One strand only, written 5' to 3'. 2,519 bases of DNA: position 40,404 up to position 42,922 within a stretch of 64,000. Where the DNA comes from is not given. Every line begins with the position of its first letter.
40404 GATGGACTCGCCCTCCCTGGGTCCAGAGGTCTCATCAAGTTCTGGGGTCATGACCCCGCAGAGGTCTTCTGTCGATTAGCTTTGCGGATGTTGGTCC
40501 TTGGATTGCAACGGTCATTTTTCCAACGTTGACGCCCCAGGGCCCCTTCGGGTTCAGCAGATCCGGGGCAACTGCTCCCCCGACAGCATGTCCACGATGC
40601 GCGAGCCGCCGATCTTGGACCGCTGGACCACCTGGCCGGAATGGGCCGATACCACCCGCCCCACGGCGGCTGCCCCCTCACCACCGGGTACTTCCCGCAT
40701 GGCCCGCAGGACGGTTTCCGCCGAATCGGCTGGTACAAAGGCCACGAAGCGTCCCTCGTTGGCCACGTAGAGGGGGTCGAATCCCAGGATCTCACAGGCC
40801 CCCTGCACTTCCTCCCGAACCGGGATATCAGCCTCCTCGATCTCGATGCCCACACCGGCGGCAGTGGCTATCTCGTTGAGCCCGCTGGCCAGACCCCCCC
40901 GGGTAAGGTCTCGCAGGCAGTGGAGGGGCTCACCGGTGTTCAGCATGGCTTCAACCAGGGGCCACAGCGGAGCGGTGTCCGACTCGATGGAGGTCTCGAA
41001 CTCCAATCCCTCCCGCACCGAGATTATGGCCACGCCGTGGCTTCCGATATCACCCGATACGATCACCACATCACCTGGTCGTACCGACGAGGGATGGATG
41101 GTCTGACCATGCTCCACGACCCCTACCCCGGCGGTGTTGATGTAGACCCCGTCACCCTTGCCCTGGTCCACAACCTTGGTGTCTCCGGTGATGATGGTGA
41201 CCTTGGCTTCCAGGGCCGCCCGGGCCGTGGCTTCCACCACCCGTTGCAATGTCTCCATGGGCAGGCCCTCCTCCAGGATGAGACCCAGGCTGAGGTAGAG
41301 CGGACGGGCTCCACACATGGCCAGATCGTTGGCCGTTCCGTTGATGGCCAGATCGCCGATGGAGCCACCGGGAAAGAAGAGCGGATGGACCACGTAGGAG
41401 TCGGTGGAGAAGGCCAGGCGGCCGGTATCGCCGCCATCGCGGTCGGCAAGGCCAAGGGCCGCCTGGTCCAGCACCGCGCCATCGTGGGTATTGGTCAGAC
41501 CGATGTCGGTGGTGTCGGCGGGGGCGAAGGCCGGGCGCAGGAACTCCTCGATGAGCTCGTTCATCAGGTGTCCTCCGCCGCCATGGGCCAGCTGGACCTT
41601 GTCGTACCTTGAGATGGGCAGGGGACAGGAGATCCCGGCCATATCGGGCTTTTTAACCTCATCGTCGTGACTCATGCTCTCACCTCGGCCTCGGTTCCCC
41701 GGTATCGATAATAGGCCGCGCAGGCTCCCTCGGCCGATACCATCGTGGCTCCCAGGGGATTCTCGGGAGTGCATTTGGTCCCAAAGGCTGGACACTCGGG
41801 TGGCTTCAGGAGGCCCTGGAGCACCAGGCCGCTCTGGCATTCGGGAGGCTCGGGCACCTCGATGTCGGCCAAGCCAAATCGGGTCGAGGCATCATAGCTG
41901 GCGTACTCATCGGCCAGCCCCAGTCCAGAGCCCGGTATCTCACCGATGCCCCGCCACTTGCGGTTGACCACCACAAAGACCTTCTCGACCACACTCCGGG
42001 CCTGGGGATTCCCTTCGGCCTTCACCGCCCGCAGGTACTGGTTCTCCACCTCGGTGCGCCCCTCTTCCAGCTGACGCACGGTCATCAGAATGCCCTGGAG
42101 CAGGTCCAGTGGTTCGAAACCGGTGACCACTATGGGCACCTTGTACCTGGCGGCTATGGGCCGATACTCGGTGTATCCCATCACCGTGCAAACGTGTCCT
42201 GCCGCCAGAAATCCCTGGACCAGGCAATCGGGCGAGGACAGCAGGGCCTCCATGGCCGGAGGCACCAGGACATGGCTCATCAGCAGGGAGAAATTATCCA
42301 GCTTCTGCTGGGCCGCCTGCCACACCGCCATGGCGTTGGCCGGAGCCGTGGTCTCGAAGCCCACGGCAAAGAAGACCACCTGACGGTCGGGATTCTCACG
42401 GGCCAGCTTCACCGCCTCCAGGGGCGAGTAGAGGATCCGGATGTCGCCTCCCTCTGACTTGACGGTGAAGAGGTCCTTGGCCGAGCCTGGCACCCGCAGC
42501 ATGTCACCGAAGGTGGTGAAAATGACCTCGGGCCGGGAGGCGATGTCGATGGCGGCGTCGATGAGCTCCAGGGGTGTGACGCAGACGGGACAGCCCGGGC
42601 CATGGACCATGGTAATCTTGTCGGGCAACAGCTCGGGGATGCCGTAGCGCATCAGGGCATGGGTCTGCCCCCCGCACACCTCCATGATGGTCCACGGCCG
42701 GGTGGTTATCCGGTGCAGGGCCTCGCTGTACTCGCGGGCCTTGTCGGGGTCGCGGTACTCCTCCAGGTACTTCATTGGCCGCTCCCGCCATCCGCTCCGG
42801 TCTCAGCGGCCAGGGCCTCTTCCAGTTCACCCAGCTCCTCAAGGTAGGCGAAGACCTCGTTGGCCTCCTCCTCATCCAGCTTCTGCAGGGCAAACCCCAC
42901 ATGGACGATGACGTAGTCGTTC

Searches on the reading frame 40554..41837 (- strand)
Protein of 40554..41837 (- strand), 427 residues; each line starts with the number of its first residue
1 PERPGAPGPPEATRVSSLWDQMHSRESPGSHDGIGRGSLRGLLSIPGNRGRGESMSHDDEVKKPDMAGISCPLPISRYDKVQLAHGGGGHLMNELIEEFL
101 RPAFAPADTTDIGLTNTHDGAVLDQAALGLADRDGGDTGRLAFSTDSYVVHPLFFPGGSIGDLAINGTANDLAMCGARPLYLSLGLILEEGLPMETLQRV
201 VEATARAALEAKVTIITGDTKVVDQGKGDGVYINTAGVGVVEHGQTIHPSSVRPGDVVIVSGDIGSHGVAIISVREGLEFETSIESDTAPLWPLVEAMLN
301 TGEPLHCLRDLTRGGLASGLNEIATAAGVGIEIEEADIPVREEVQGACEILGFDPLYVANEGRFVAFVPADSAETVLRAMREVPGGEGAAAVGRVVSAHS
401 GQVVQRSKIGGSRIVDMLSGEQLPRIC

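Call 16: search_protein_families(library=pfam, proteins=[window:40554-41837:-], max_evalue=0.00001)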
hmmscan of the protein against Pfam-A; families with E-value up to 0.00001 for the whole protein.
window:40554-41837:- (427 aa): 2 families
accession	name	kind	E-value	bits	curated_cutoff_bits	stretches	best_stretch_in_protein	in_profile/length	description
PF02769.27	AIRS_C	-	2.9e-29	102.7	23.1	1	253-403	1-153/156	AIR synthase related protein, C-terminal domain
PF00586.29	AIRS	-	1.5e-20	74.1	24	1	136-241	10-112/112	AIR synthase related protein, N-terminal domain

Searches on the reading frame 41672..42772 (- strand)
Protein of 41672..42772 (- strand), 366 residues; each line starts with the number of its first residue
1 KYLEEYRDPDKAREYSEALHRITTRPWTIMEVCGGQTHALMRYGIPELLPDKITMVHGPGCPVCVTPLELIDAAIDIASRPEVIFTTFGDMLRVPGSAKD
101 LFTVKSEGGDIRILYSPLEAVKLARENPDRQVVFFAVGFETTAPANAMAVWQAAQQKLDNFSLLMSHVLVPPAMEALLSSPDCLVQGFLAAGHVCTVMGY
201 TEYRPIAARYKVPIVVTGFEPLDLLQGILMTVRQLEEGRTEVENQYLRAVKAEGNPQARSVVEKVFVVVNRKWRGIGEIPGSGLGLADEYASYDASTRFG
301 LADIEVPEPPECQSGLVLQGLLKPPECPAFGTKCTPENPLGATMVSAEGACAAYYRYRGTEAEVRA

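Call 16: search_protein_families(library=pfam, proteins=[window:41672-42772:-], max_evalue=0.00001)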
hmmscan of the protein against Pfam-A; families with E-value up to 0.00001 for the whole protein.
window:41672-42772:- (366 aa): 1 family
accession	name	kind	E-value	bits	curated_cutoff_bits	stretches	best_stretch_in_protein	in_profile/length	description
PF01924.21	HypD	-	1.6e-154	514.7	25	1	12-358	3-351/351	Hydrogenase formation hypA family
